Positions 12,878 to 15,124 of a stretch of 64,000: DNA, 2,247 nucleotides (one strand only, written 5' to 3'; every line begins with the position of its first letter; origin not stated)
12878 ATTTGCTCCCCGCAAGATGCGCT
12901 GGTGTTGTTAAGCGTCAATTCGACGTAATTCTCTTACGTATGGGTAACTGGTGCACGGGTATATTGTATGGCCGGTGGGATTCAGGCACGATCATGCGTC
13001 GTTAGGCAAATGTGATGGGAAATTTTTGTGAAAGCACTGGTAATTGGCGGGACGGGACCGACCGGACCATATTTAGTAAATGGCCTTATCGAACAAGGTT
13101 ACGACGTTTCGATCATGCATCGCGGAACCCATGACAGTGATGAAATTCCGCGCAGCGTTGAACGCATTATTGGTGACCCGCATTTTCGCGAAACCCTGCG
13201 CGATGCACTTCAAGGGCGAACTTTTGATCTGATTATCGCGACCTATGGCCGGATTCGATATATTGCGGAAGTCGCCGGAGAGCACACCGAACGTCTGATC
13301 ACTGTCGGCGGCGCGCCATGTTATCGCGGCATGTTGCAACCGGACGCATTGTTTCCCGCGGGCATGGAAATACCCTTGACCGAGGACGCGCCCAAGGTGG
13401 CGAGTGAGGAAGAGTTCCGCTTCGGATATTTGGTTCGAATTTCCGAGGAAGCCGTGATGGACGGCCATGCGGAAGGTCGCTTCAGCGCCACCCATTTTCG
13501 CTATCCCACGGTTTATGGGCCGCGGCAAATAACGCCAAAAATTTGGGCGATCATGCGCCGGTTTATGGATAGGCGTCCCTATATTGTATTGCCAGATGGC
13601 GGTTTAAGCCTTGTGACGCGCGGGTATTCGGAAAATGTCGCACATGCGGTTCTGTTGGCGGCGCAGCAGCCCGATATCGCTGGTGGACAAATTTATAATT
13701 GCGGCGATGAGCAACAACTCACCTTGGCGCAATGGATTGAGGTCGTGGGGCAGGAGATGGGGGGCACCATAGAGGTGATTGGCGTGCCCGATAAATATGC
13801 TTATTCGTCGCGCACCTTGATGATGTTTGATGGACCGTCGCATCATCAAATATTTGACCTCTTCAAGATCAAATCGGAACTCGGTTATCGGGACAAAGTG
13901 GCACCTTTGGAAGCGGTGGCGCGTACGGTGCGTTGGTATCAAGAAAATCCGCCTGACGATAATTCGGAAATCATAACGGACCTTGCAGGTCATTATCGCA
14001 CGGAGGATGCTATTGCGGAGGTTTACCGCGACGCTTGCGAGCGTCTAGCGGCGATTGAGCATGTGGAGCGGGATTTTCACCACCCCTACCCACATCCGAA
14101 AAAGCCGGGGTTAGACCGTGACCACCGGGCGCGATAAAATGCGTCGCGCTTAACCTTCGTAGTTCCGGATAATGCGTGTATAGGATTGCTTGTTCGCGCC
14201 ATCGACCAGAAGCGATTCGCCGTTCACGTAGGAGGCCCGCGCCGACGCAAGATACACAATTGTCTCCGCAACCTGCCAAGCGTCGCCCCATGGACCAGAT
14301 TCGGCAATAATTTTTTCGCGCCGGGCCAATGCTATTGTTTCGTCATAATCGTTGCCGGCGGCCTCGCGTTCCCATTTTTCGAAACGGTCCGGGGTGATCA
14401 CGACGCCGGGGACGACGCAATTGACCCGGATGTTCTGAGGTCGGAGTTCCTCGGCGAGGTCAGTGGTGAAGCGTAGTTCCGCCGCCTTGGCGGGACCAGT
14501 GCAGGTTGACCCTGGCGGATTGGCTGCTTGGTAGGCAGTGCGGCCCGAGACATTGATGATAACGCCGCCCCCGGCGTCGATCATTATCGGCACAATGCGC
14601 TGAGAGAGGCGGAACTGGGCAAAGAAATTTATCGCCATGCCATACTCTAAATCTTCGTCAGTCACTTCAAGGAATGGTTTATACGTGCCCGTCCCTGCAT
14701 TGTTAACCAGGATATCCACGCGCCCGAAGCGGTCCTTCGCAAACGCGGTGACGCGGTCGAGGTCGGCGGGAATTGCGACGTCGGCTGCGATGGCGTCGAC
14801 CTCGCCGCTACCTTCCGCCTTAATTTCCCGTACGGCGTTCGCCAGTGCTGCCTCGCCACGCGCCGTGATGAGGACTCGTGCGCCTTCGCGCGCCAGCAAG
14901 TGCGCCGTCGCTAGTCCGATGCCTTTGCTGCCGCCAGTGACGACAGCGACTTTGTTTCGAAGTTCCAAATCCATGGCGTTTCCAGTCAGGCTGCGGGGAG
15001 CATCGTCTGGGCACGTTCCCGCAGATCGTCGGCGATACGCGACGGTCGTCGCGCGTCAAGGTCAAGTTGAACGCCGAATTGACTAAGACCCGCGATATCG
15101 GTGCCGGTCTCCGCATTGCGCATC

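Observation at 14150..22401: Uncharacterised 8 kb operon: Mo-hydroxylase L-M-S, two LLM oxidoreductases, an ICL/PEP-mutase lyase, a double-hotdog thioesterase and an SDR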

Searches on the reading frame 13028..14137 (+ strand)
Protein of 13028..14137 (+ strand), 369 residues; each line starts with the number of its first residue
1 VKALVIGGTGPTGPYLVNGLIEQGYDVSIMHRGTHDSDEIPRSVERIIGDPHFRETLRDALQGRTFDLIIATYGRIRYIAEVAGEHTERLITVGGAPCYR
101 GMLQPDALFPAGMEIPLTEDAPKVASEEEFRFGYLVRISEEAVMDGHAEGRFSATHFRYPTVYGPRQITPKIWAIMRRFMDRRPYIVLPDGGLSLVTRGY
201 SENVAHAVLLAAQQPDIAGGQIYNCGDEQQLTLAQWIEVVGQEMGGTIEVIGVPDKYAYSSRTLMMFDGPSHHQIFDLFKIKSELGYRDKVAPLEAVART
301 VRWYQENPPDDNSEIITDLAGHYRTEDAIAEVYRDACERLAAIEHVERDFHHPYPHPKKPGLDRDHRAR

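Call 8: search_protein_families(library=pfam, proteins=[window:13028-14137:+])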
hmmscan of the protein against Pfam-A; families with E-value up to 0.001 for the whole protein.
window:13028-14137:+ (369 aa): 4 families
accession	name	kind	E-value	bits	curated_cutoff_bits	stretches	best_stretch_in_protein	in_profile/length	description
PF01370.27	Epimerase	-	2.5e-14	53.7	20.9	2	107-226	117-240/240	NAD dependent epimerase/dehydratase family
PF16363.11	GDP_Man_Dehyd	-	2.1e-07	31.2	27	0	4-52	1-47/332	GDP-mannose 4,6 dehydratase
PF01073.25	3Beta_HSD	-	9.8e-05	21.9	22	0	138-214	152-231/280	3-beta hydroxysteroid dehydrogenase/isomerase family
PF13460.12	NAD_binding_10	-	0.00056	20.3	27.2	1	7-96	1-99/184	NAD(P)H-binding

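Call 59: search_protein_families(library=ncbifam, proteins=[window:13028-14137:+], max_evalue=1e-20)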
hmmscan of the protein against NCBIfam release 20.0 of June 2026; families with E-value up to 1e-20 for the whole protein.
window:13028-14137:+ (369 aa): 0 families

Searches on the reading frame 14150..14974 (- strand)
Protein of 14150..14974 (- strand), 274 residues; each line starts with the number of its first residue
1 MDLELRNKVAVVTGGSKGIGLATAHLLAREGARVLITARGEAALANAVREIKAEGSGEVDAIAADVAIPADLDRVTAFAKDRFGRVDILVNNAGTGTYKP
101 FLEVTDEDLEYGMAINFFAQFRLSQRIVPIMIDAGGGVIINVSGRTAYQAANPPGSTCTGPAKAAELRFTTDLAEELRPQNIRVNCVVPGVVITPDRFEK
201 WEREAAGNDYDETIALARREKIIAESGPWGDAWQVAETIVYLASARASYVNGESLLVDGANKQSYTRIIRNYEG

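Call 5: search_protein_families(library=pfam, proteins=[window:14150-14974:-])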
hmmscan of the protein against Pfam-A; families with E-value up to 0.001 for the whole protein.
window:14150-14974:- (274 aa): 4 families
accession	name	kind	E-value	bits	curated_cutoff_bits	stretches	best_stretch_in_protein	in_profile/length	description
PF00106.31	adh_short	-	5.1e-49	166.9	26.6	1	8-197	1-187/195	short chain dehydrogenase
PF13561.12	adh_short_C2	-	1.2e-46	159.7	27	1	17-259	6-233/236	Enoyl-(Acyl carrier protein) reductase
PF08659.16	KR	-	2e-12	47.8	22.6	1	11-129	4-125/180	KR domain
PF23441.1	SDR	-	4.2e-07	30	27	1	5-259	5-253/258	SDR-like rossmann domain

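Call 6: search_protein_families(library=ncbifam, proteins=[window:14150-14974:-])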
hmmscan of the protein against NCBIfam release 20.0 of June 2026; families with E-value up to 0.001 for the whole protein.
window:14150-14974:- (274 aa): 231 families (the best 25 are shown)
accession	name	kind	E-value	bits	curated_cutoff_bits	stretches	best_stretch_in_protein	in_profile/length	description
NF005559.1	PRK07231.1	subfamily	1.3e-56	191.9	215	1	5-260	2-246/249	glucose 1-dehydrogenase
NF004791.0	PRK06138.1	equivalog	5.1e-48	163.6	312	1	4-260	2-248/252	SDR family oxidoreductase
NF005681.0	PRK07478.1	subfamily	5.2e-47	160.4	267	1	4-261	3-249/254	SDR family oxidoreductase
NF005095.0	PRK06523.1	subfamily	3.2e-45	154.7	231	1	2-261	5-257/261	oxidoreductase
NF005468.0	PRK07062.1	equivalog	4.3e-44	151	266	1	1-260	2-260/265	SDR family oxidoreductase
NF009468.0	PRK12826.1-4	equivalog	4.9e-44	150.9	318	1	4-260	4-246/256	SDR family oxidoreductase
NF004779.0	PRK06125.1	subfamily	6.7e-43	147.1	261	1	1-263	1-255/259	short-chain dehydrogenase/reductase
NF005469.0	PRK07063.1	equivalog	9e-43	146.7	306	1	4-265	4-258/260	SDR family oxidoreductase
NF009466.0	PRK12826.1-2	subfamily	8e-42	143.4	222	1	7-262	3-245/248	3-oxoacyl-ACP reductase FabG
NF004203.0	PRK05653.2-4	subfamily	3e-41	141.5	313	1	4-261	3-256/260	3-oxoacyl-ACP reductase FabG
NF004778.0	PRK06124.1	equivalog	1.1e-40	139.7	303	1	3-260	7-251/256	SDR family oxidoreductase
NF006070.0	PRK08213.1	subfamily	1.6e-40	139.3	279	1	4-260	9-255/259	gluconate 5-dehydrogenase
NF006080.0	PRK08226.1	equivalog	2e-40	138.9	356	1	5-261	4-253/263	SDR family oxidoreductase UcpA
NF052558.1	MBtsdlDhBudC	equivalog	4.1e-40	137.9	270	1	6-261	2-241/250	meso-2,3-butanediol dehydrogenase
NF005873.0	PRK07814.1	equivalog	7.4e-40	137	346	1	4-261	7-251/263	SDR family oxidoreductase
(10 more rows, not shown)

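Call 77: search_solved_structures(query=window:14150-14974:-, max_evalue=1e-25, show_alignments=2)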
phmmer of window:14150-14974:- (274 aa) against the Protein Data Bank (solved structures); distinct sequences matched with E-value up to 1e-25: 58.
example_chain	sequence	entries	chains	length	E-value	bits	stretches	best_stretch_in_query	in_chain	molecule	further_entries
3ai1_A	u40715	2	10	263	1.9e-39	139.2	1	1-260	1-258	NADPH-sorbose reductase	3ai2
3ai3_A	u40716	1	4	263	7.2e-39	137.3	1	1-260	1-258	NADPH-sorbose reductase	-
5ojg_A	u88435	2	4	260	1.2e-32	116.9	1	6-260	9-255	Dehydrogenase/reductase SDR family member 4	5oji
3o4r_A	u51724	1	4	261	1.5e-30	110.1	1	5-260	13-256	Dehydrogenase/reductase SDR family member 4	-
4jro_A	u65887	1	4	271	3e-30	109.1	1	4-260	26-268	FabG protein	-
8hdi_A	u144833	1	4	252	1.1e-29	107.2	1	4-263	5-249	7-alpha-hydroxysteroid dehydrogenase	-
8hde_A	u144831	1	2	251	1.2e-29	107.1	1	4-263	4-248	7-alpha-hydroxysteroid dehydrogenase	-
8hs6_A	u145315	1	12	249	1.4e-29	106.9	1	4-262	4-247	7-alpha-hydroxysteroid dehydrogenase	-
8hs9_E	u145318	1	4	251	1.4e-29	106.9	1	4-263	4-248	7-alpha-hydroxysteroid dehydrogenase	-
8hdn_A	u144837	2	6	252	1.4e-29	106.9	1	4-263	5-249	7-alpha-hydroxysteroid dehydrogenase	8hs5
3gaf_A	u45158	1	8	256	1.5e-29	106.8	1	4-263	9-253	7-ALPHA-HYDROXYSTEROID DEHYDROGENASE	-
4dqx_A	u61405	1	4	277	1.6e-29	106.7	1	3-261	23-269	Probable oxidoreductase protein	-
8hs4_A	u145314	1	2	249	1.9e-29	106.5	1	4-262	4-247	7-alpha-hydroxysteroid dehydrogenase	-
2zat_A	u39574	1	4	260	2.5e-29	106.1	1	5-260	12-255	Dehydrogenase/reductase SDR family member 4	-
1spx_A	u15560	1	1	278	2.5e-29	106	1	6-261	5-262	short-chain reductase family member (5L265)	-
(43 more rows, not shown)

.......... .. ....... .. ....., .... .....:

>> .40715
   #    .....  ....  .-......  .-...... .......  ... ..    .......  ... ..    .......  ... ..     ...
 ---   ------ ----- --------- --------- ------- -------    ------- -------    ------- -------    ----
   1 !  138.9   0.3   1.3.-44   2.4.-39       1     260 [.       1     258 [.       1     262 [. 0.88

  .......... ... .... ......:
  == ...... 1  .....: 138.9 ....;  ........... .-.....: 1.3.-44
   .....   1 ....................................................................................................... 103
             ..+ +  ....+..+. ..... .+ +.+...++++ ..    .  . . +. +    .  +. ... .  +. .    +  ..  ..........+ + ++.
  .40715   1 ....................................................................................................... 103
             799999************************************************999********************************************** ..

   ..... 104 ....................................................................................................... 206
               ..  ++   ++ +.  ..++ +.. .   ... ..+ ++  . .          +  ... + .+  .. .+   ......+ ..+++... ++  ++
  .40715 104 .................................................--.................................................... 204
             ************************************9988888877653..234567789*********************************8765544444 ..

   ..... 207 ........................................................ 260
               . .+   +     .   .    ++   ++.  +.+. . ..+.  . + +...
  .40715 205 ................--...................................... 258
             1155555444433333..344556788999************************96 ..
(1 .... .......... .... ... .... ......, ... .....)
